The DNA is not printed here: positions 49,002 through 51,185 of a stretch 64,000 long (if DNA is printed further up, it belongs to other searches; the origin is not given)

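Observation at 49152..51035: Fusion of an APC-family permease to a class-I SAM-dependent methyltransferase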

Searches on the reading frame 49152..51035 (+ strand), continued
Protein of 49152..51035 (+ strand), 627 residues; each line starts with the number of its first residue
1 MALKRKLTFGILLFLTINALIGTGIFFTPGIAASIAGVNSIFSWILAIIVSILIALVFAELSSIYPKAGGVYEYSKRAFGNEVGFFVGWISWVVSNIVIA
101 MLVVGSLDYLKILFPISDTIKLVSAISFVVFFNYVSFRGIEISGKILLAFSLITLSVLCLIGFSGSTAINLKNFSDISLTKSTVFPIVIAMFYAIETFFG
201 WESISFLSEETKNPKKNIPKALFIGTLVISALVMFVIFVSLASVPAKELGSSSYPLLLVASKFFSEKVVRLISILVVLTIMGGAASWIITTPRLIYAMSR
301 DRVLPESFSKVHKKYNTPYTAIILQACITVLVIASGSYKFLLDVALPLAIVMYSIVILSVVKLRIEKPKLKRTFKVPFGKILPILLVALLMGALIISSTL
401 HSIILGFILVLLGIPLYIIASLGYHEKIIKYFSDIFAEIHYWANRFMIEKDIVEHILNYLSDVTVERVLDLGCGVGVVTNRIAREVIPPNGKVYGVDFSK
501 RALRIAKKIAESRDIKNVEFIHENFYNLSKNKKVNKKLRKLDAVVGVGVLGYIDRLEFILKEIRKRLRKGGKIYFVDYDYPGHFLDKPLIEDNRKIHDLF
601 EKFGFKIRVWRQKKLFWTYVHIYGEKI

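Call 5: find_homologous_proteins(query=window:49152-51035:+, max_evalue=0.00001)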
Query window:49152-51035:+ (627 aa): 1414 proteins with E <= 0.00001 among 8000 candidates; the best 120 are listed.
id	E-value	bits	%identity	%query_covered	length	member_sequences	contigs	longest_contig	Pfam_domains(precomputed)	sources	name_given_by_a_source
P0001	0.0e+0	1328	99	100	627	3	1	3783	PF13489.13,PF03845.20,PF08241.19,PF13847.13,PF05175.21,PF13649.13,PF13520.13,PF01135.26,PF00324.28,PF03222.20,PF01209.25,PF08242.19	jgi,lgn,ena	-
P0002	0.0e+0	1105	80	100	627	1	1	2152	PF13847.13,PF13489.13,PF05175.21,PF13649.13,PF13520.13,PF00324.28,PF03845.20,PF01209.25,PF08241.19,PF08242.19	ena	-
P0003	0.0e+0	1052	77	100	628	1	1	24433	PF13847.13,PF13489.13,PF05175.21,PF13649.13,PF13520.13,PF00324.28,PF03845.20,PF01209.25,PF08241.19,PF08242.19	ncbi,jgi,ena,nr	ncbi:MAG: amino acid permease [Nanoarchaeota archaeon]|nr:amino acid permease [Nanoarchaeota archaeo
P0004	0.0e+0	1012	74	100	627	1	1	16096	PF13847.13,PF13489.13,PF05175.21,PF13649.13,PF13520.13,PF01135.26,PF00324.28,PF03845.20,PF01209.25,PF08241.19,PF08242.19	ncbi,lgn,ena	-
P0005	4.6e-294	995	72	100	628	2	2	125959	PF13847.13,PF13489.13,PF05175.21,PF13649.13,PF13520.13,PF00324.28,PF03845.20,PF01209.25,PF08241.19,PF08242.19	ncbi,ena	-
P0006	1.7e-288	976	72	100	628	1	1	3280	PF13847.13,PF13489.13,PF05175.21,PF13649.13,PF13520.13,PF00324.28,PF03845.20,PF01209.25,PF08241.19,PF08242.19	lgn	-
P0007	8.7e-287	971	71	100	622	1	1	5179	PF13847.13,PF13489.13,PF05175.21,PF13649.13,PF13520.13,PF00324.28,PF03845.20,PF01209.25,PF08241.19,PF08242.19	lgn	-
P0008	1.2e-279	947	71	98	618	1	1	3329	PF13847.13,PF13489.13,PF05175.21,PF13649.13,PF13520.13,PF00324.28,PF03845.20,PF01209.25,PF08241.19,PF08242.19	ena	-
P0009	1.2e-277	941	67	100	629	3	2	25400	PF13847.13,PF13489.13,PF05175.21,PF13649.13,PF13520.13,PF00324.28,PF03845.20,PF01209.25,PF08241.19,PF08242.19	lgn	-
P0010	7.4e-272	922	67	100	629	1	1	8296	PF13847.13,PF13489.13,PF05175.21,PF13649.13,PF13520.13,PF00324.28,PF03845.20,PF01209.25,PF08241.19,PF08242.19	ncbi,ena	-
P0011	1.1e-268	911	79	84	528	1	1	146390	PF13847.13,PF13489.13,PF05175.21,PF13649.13,PF13520.13,PF01135.26,PF00324.28,PF01209.25,PF08241.19,PF08242.19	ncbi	-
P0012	2.2e-209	715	53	100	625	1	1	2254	PF13847.13,PF13489.13,PF13649.13,PF13520.13,PF00324.28,PF13679.13,PF03845.20,PF01209.25,PF08241.19,PF08242.19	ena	-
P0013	8.7e-206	703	52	100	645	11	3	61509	PF13847.13,PF13489.13,PF05175.21,PF13649.13,PF13520.13,PF00324.28,PF03845.20,PF01209.25,PF08241.19,PF08242.19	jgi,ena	-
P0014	7.2e-203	694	52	100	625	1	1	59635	PF13847.13,PF13489.13,PF05175.21,PF13649.13,PF13520.13,PF00324.28,PF01209.25,PF08241.19,PF08242.19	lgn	-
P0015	4.0e-201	688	50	100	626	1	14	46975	PF13847.13,PF13489.13,PF13649.13,PF13520.13,PF00324.28,PF03845.20,PF08241.19,PF08242.19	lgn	-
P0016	1.3e-199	683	51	100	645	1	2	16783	PF13847.13,PF13489.13,PF05175.21,PF13649.13,PF13520.13,PF00324.28,PF03845.20,PF01209.25,PF08241.19,PF08242.19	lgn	-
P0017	5.1e-198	678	50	100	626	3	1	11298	PF13847.13,PF13489.13,PF05175.21,PF13649.13,PF13520.13,PF00324.28,PF13679.13,PF01209.25,PF08241.19,PF08242.19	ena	-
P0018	2.2e-197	676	50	100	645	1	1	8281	PF13847.13,PF13489.13,PF05175.21,PF13649.13,PF13520.13,PF00324.28,PF01728.26,PF03845.20,PF01209.25,PF08241.19,PF08242.19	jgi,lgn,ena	-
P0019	1.0e-195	670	50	100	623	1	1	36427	PF13847.13,PF13489.13,PF05175.21,PF13649.13,PF13520.13,PF01135.26,PF00324.28,PF01209.25,PF08241.19,PF08242.19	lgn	-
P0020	1.1e-190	654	48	100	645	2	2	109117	PF13847.13,PF13489.13,PF05175.21,PF13649.13,PF13520.13,PF01135.26,PF00324.28,PF03845.20,PF01209.25,PF08241.19,PF08242.19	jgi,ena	-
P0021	7.9e-189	647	47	100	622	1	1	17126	PF13847.13,PF13489.13,PF05175.21,PF13649.13,PF13520.13,PF00324.28,PF03845.20,PF01209.25,PF08241.19,PF08242.19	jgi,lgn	jgi:amino acid transporter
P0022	1.1e-188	647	73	69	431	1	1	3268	PF13520.13,PF00324.28,PF03845.20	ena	-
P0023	1.0e-177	611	51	91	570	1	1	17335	PF13847.13,PF13489.13,PF13649.13,PF13520.13,PF00324.28,PF01209.25,PF08241.19,PF08242.19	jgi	-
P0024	1.7e-167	577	46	90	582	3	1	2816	PF13847.13,PF13489.13,PF05175.21,PF13649.13,PF13520.13,PF01135.26,PF00324.28,PF01209.25,PF08241.19,PF08242.19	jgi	jgi:amino acid transporter/ubiquinone/menaquinone biosynthesis C-methylase UbiE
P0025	1.3e-166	574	45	100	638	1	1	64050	PF13847.13,PF13489.13,PF13649.13,PF13520.13,PF00324.28,PF03845.20,PF01209.25,PF08241.19,PF08242.19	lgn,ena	-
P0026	4.2e-165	569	44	100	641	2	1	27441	PF13847.13,PF13489.13,PF06325.20,PF05175.21,PF13649.13,PF13520.13,PF00324.28,PF01209.25,PF08241.19,PF08242.19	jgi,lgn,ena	-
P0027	7.7e-160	552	46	99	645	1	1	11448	PF13847.13,PF13489.13,PF05175.21,PF13649.13,PF13520.13,PF00324.28,PF03845.20,PF01209.25,PF08241.19,PF08242.19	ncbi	ncbi:MAG: amino acid permease [Candidatus Undinarchaeales archaeon]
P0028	1.6e-159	551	45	99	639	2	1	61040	PF13847.13,PF13489.13,PF05175.21,PF13649.13,PF13520.13,PF00324.28,PF03845.20,PF01209.25,PF08241.19,PF08242.19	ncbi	-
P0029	1.0e-157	545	44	100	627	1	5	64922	PF13847.13,PF13489.13,PF13649.13,PF13520.13,PF00324.28,PF03845.20,PF01209.25,PF08241.19,PF08242.19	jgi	-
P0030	9.8e-157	541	45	100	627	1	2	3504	PF13847.13,PF13489.13,PF13649.13,PF13520.13,PF00324.28,PF03845.20,PF01209.25,PF08241.19,PF08242.19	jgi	-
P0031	9.9e-155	535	43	100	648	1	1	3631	PF13847.13,PF13520.13,PF00324.28,PF03845.20,PF01209.25,PF08241.19,PF08242.19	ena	-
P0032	3.4e-153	530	44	100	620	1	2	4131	PF13847.13,PF13489.13,PF13649.13,PF13520.13,PF00324.28,PF03845.20,PF08241.19,PF08242.19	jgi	jgi:amino acid transporter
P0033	4.9e-152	526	43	100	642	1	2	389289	PF13489.13,PF13520.13,PF00324.28,PF03845.20,PF08242.19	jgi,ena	jgi:amino acid transporter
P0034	1.5e-149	518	42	100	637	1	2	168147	PF13847.13,PF13489.13,PF13520.13,PF00324.28,PF03845.20,PF01209.25,PF08241.19,PF08242.19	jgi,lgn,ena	jgi:amino acid transporter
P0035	2.4e-149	517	43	100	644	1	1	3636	PF13520.13,PF00324.28,PF03845.20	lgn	-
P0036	5.1e-148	513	40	100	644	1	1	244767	PF13520.13,PF00324.28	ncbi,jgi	-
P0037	6.7e-148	512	43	100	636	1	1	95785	PF13847.13,PF13489.13,PF13520.13,PF00324.28,PF03845.20,PF08242.19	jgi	jgi:amino acid transporter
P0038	7.5e-148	512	42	100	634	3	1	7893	PF13847.13,PF13489.13,PF13520.13,PF00324.28,PF03845.20,PF08242.19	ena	-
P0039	3.7e-147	510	42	100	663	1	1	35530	PF13847.13,PF13489.13,PF13649.13,PF13520.13,PF00324.28,PF01209.25,PF08241.19,PF08242.19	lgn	-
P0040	4.7e-147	509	41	100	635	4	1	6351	PF13847.13,PF13649.13,PF13520.13,PF00324.28,PF03845.20,PF01209.25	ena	-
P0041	1.1e-146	508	43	100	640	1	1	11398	PF13847.13,PF13520.13,PF00324.28,PF03845.20,PF01209.25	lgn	-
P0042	1.3e-146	508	43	100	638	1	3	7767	PF13847.13,PF13489.13,PF13649.13,PF13520.13,PF00324.28,PF01209.25,PF08241.19,PF08242.19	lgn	-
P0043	3.6e-146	507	43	100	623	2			PF13847.13,PF13489.13,PF13649.13,PF13520.13,PF00324.28,PF01209.25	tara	tara:strand:+ start:2613 stop:4484 length:1872 start_codon:yes stop_codon:yes gene_type:complete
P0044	5.2e-146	506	40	100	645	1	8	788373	PF13847.13,PF13520.13,PF00324.28,PF03845.20,PF01209.25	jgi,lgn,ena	jgi:amino acid transporter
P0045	6.2e-146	506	41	100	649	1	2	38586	PF13520.13,PF00324.28,PF03845.20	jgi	-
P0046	1.5e-145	504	42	100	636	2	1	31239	PF13489.13,PF13520.13,PF00324.28,PF03845.20,PF01209.25,PF08241.19,PF08242.19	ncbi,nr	ncbi:amino acid permease [Candidatus Woesearchaeota archaeon]|nr:amino acid permease [Candidatus Woe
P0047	1.9e-145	504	42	100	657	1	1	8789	PF13847.13,PF13649.13,PF13520.13,PF00324.28,PF01209.25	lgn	-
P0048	4.8e-145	503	42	100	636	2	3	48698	PF13489.13,PF13520.13,PF00324.28,PF03845.20,PF01209.25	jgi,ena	jgi:amino acid transporter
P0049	1.8e-143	498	42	100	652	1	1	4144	PF13847.13,PF13489.13,PF13649.13,PF13520.13,PF00324.28,PF01209.25,PF08241.19,PF08242.19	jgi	-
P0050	8.8e-143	495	40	100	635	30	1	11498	PF13847.13,PF13649.13,PF13520.13,PF00324.28,PF01209.25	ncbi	-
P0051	1.3e-142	495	41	100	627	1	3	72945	PF13847.13,PF13489.13,PF13649.13,PF13520.13,PF00324.28,PF01209.25,PF08241.19,PF08242.19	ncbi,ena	-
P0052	1.6e-142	494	41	100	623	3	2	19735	PF13847.13,PF13649.13,PF13520.13,PF00324.28,PF01209.25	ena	-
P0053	2.3e-142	494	40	100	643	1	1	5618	PF13489.13,PF13520.13,PF00324.28,PF03845.20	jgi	jgi:basic amino acid/polyamine antiporter, APA family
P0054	3.2e-142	493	41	100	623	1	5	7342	PF13847.13,PF13649.13,PF13520.13,PF00324.28,PF01209.25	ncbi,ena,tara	tara:strand:+ start:1801 stop:3672 length:1872 start_codon:yes stop_codon:yes gene_type:complete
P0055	2.8e-140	487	42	100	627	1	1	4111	PF13847.13,PF13649.13,PF13520.13,PF00324.28,PF08241.19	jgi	-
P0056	6.3e-140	486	42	100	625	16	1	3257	PF13847.13,PF13649.13,PF13520.13,PF00324.28,PF01209.25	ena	-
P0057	9.6e-140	485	40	100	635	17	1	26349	PF13847.13,PF13649.13,PF13520.13,PF00324.28,PF01209.25,PF08242.19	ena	-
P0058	3.0e-138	480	40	100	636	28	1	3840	PF13847.13,PF13649.13,PF13520.13,PF00324.28,PF08242.19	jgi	jgi:amino acid transporter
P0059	1.2e-137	478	42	100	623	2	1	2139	PF13847.13,PF13649.13,PF13520.13,PF00324.28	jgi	jgi:APA family basic amino acid/polyamine antiporter/amino acid efflux transporter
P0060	2.5e-137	477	41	100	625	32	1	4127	PF13847.13,PF13649.13,PF13520.13,PF00324.28,PF01209.25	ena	-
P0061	2.7e-137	477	41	100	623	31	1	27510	PF13847.13,PF13649.13,PF13520.13,PF00324.28,PF08242.19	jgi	-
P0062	5.8e-137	476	42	100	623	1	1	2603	PF13847.13,PF13649.13,PF13520.13,PF00324.28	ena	-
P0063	7.9e-137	476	38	100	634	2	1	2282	PF13847.13,PF13489.13,PF01269.24,PF13649.13,PF13520.13,PF00324.28,PF03845.20,PF05219.18,PF01209.25,PF08241.19,PF08242.19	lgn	-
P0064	1.8e-136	474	39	100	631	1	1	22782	PF13847.13,PF13489.13,PF13649.13,PF13520.13,PF00324.28,PF01209.25,PF08242.19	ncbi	ncbi:MAG: amino acid permease [Nanoarchaeota archaeon]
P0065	1.8e-136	474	42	100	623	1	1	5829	PF13847.13,PF13649.13,PF13520.13,PF00324.28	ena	-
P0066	2.2e-136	474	39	100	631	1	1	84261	PF13847.13,PF13489.13,PF13649.13,PF13520.13,PF00324.28,PF01209.25,PF08241.19,PF08242.19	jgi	-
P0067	3.0e-136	474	39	100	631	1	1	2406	PF13847.13,PF13489.13,PF13649.13,PF13520.13,PF00324.28,PF01209.25,PF08242.19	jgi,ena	-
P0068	7.0e-136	473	40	100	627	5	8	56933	PF13847.13,PF13489.13,PF02353.27,PF13649.13,PF13520.13,PF01135.26,PF00324.28,PF01209.25,PF08241.19,PF08242.19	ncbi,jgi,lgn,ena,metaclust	jgi:amino acid transporter/precorrin-6B methylase 2|metaclust:\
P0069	1.4e-135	472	39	100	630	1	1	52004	PF13847.13,PF13489.13,PF13649.13,PF13520.13,PF00324.28,PF01209.25,PF08241.19,PF08242.19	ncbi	ncbi:amino acid permease [Nanoarchaeota archaeon]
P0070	1.6e-135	471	38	100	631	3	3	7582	PF13847.13,PF13489.13,PF13649.13,PF13520.13,PF00324.28,PF03845.20,PF01209.25,PF08241.19,PF08242.19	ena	-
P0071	4.8e-135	470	39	100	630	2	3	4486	PF13847.13,PF13489.13,PF02353.27,PF13649.13,PF13520.13,PF00324.28,PF01209.25,PF08241.19,PF08242.19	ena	-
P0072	1.0e-134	469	38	100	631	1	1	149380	PF13847.13,PF13489.13,PF13649.13,PF13520.13,PF00324.28,PF01209.25,PF08241.19,PF08242.19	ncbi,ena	-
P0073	1.5e-134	468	39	100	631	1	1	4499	PF13847.13,PF13489.13,PF13649.13,PF13520.13,PF00324.28,PF01209.25,PF08241.19,PF08242.19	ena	-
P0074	3.6e-134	467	39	100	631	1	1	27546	PF13847.13,PF13489.13,PF13649.13,PF13520.13,PF00324.28,PF03845.20,PF03222.20,PF01209.25,PF08241.19,PF08242.19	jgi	jgi:amino acid transporter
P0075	2.2e-132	461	38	100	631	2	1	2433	PF13847.13,PF13489.13,PF13649.13,PF13520.13,PF00324.28,PF01209.25,PF08241.19,PF08242.19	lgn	-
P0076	4.6e-132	460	40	100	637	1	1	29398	PF13847.13,PF13489.13,PF13649.13,PF13520.13,PF00324.28,PF01209.25,PF08241.19,PF08242.19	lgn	-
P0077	4.8e-132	460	38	100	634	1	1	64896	PF13847.13,PF13489.13,PF01269.24,PF13649.13,PF13520.13,PF00324.28,PF05219.18,PF01209.25,PF08241.19,PF08242.19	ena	-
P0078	1.7e-131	458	39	100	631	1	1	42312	PF13847.13,PF13489.13,PF13649.13,PF13520.13,PF00324.28,PF01209.25,PF08241.19,PF08242.19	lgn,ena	-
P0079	2.2e-131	458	39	100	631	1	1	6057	PF13847.13,PF13489.13,PF13649.13,PF13520.13,PF00324.28,PF03845.20,PF01209.25,PF08242.19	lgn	-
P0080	3.1e-131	457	39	100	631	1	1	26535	PF13847.13,PF13489.13,PF13649.13,PF13520.13,PF00324.28,PF01209.25,PF08241.19,PF08242.19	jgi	-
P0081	5.1e-131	456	38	100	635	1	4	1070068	PF13847.13,PF13489.13,PF13649.13,PF13520.13,PF00324.28,PF01209.25,PF08241.19,PF08242.19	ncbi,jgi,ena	jgi:basic amino acid/polyamine antiporter, APA family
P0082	5.6e-131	456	38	100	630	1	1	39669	PF13847.13,PF13489.13,PF13649.13,PF13520.13,PF00324.28,PF01209.25,PF08241.19,PF08242.19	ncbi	-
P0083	6.8e-131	456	39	100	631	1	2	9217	PF13847.13,PF13489.13,PF13649.13,PF13520.13,PF00324.28,PF01209.25,PF08241.19,PF08242.19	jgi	-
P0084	1.9e-130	455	38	100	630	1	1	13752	PF13847.13,PF13489.13,PF13649.13,PF13520.13,PF00324.28,PF01209.25,PF08241.19,PF08242.19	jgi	-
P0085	2.2e-130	454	39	100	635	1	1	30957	PF13847.13,PF13489.13,PF13649.13,PF13520.13,PF00324.28,PF01209.25,PF08242.19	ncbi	ncbi:MAG: amino acid permease [Nanobdellota archaeon]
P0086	3.1e-130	454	37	100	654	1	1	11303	PF13847.13,PF13489.13,PF13649.13,PF13520.13,PF00324.28,PF03845.20,PF01209.25,PF08241.19,PF08242.19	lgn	-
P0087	3.8e-130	454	40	100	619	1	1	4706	PF13489.13,PF08003.18,PF02353.27,PF03845.20,PF08241.19,PF13847.13,PF05175.21,PF13649.13,PF02390.24,PF13520.13,PF01135.26,PF00324.28,PF01728.26,PF01209.25,PF08242.19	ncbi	-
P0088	1.1e-129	452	38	99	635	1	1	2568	PF13847.13,PF13489.13,PF13649.13,PF13520.13,PF00324.28,PF01209.25,PF08241.19,PF08242.19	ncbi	ncbi:amino acid permease [Nanoarchaeota archaeon]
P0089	3.0e-129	451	38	100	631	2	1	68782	PF13847.13,PF13489.13,PF13649.13,PF13520.13,PF00324.28,PF01209.25,PF08241.19,PF08242.19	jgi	jgi:amino acid transporter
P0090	3.4e-129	450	39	100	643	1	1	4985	PF13847.13,PF13489.13,PF13649.13,PF01189.24,PF13520.13,PF00324.28,PF01209.25,PF08241.19,PF08242.19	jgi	-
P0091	3.6e-129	450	38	100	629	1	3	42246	PF13847.13,PF13649.13,PF13520.13,PF00324.28,PF03845.20,PF01209.25,PF08241.19,PF08242.19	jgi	-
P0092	1.6e-128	448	39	100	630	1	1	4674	PF13847.13,PF13489.13,PF13649.13,PF13520.13,PF00324.28,PF03845.20,PF01209.25,PF08242.19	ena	-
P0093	1.6e-128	448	38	100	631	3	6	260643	PF13847.13,PF13489.13,PF13649.13,PF13520.13,PF00324.28,PF01209.25,PF08241.19,PF08242.19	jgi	-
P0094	2.7e-128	447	37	100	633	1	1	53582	PF13847.13,PF13489.13,PF13649.13,PF13520.13,PF00324.28,PF01209.25,PF08241.19,PF08242.19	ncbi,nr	ncbi:amino acid permease [Candidatus Woesearchaeota archaeon]|nr:amino acid permease [Candidatus Woe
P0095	4.2e-128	447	39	100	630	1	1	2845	PF13847.13,PF13489.13,PF13649.13,PF13520.13,PF00324.28,PF01209.25,PF08241.19,PF08242.19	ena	-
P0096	1.0e-127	446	38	100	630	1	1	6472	PF13847.13,PF13489.13,PF13649.13,PF13520.13,PF00324.28,PF01209.25,PF08241.19,PF08242.19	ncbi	-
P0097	1.4e-127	445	38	100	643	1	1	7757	PF13847.13,PF13489.13,PF05175.21,PF13649.13,PF13520.13,PF00324.28,PF01209.25,PF08241.19,PF08242.19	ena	-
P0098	2.0e-127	445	38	100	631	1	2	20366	PF13847.13,PF13489.13,PF13649.13,PF13520.13,PF00324.28,PF01209.25,PF08241.19,PF08242.19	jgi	-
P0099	6.6e-127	443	38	100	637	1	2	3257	PF13847.13,PF13489.13,PF13649.13,PF13520.13,PF00324.28,PF01209.25,PF08241.19,PF08242.19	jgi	jgi:APA family basic amino acid/polyamine antiporter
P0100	1.0e-126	442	38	100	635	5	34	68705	PF13847.13,PF13489.13,PF13649.13,PF13520.13,PF00324.28,PF01209.25,PF08241.19,PF08242.19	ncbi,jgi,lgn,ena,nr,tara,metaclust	ncbi:MAG TPA: amino acid permease [Candidatus Woesearchaeota archaeon]|jgi:amino acid transporter/pr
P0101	1.2e-126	442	40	100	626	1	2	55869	PF13847.13,PF13489.13,PF06325.20,PF05175.21,PF13649.13,PF13520.13,PF00324.28,PF01209.25,PF08241.19,PF08242.19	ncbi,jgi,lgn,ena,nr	ncbi:MAG: amino acid permease [archaeon]|nr:amino acid permease [Nanoarchaeota archaeon]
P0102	1.8e-126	441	37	100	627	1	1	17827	PF13847.13,PF13489.13,PF13649.13,PF13520.13,PF00324.28,PF01209.25,PF08241.19,PF08242.19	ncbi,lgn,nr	ncbi:MAG: amino acid permease [Nanoarchaeota archaeon]|nr:amino acid permease [Nanoarchaeota archaeo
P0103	2.9e-126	441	38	100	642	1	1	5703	PF13847.13,PF13489.13,PF13649.13,PF13520.13,PF00324.28,PF01209.25,PF08241.19,PF08242.19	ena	-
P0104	4.6e-126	440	38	100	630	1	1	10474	PF13847.13,PF13489.13,PF13649.13,PF13520.13,PF00324.28,PF01209.25,PF08242.19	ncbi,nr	ncbi:amino acid permease [Candidatus Woesearchaeota archaeon]|nr:amino acid permease [Candidatus Woe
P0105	7.0e-126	439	37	100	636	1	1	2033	PF13847.13,PF13489.13,PF13649.13,PF13520.13,PF00324.28,PF03845.20,PF01209.25,PF08241.19,PF08242.19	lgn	-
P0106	1.1e-125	439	38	100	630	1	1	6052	PF13847.13,PF13489.13,PF13649.13,PF13520.13,PF00324.28,PF01209.25,PF08242.19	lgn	-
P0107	1.3e-125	439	39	100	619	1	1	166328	PF13489.13,PF08003.18,PF02353.27,PF08241.19,PF13847.13,PF05175.21,PF13649.13,PF02390.24,PF13520.13,PF01135.26,PF00324.28,PF01209.25,PF08242.19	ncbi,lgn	-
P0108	2.1e-125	438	39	100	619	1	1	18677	PF13489.13,PF08003.18,PF02353.27,PF01189.24,PF03845.20,PF08241.19,PF13847.13,PF05175.21,PF13649.13,PF02390.24,PF13520.13,PF01135.26,PF00324.28,PF01728.26,PF01209.25,PF08242.19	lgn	-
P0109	2.2e-125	438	38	100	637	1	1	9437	PF13847.13,PF13489.13,PF13649.13,PF13520.13,PF00324.28,PF01209.25,PF08241.19,PF08242.19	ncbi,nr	ncbi:amino acid permease [Candidatus Woesearchaeota archaeon]|nr:amino acid permease [Candidatus Woe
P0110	2.8e-125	438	38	100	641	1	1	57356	PF13847.13,PF13489.13,PF13649.13,PF13520.13,PF00324.28,PF03845.20,PF01209.25,PF08241.19,PF08242.19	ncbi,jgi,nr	ncbi:MAG: amino acid permease [DPANN group archaeon]|nr:amino acid permease [DPANN group archaeon]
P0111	2.9e-125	437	40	100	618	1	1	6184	PF13489.13,PF02353.27,PF08241.19,PF13847.13,PF05175.21,PF13649.13,PF02390.24,PF13520.13,PF01135.26,PF00324.28,PF01728.26,PF01209.25,PF08242.19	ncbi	-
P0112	3.1e-125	437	37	100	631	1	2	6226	PF13847.13,PF13489.13,PF13649.13,PF13520.13,PF00324.28,PF01209.25,PF08242.19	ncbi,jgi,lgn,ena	-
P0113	4.6e-125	437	38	99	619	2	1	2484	PF13847.13,PF13489.13,PF13649.13,PF13520.13,PF00324.28,PF01209.25,PF08241.19,PF08242.19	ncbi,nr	ncbi:MAG: amino acid permease, partial [Nanoarchaeota archaeon]|nr:amino acid permease [Nanoarchaeot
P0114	6.7e-125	436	40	100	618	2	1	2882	PF13489.13,PF08003.18,PF02353.27,PF08241.19,PF13847.13,PF13649.13,PF02390.24,PF13520.13,PF01135.26,PF00324.28,PF01209.25,PF08242.19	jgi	-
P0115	9.1e-125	436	38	100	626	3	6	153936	PF13847.13,PF13489.13,PF13649.13,PF13520.13,PF08704.17,PF00324.28,PF03845.20,PF01209.25,PF08241.19,PF08242.19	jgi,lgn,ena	jgi:basic amino acid/polyamine antiporter, APA family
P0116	1.2e-124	435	39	100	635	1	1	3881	PF13847.13,PF13489.13,PF13649.13,PF13520.13,PF00324.28,PF01209.25,PF08241.19,PF08242.19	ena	-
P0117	1.6e-124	435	39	100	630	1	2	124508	PF13847.13,PF13489.13,PF13649.13,PF13520.13,PF00324.28,PF01209.25,PF08241.19,PF08242.19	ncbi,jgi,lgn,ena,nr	ncbi:amino acid permease [Candidatus Woesearchaeota archaeon]|nr:amino acid permease [Candidatus Woe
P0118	1.6e-124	435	37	100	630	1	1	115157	PF13847.13,PF13489.13,PF13649.13,PF13520.13,PF00324.28,PF01209.25,PF08242.19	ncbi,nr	ncbi:amino acid permease [Candidatus Woesearchaeota archaeon]|nr:amino acid permease [Candidatus Woe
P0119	1.8e-124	435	38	100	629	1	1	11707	PF13847.13,PF13489.13,PF13649.13,PF13520.13,PF00324.28,PF01209.25,PF08241.19,PF08242.19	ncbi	ncbi:amino acid permease [Thermoproteota archaeon]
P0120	2.4e-124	434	37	100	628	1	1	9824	PF13847.13,PF13489.13,PF13649.13,PF13520.13,PF00324.28,PF01209.25,PF08241.19,PF08242.19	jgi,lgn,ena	-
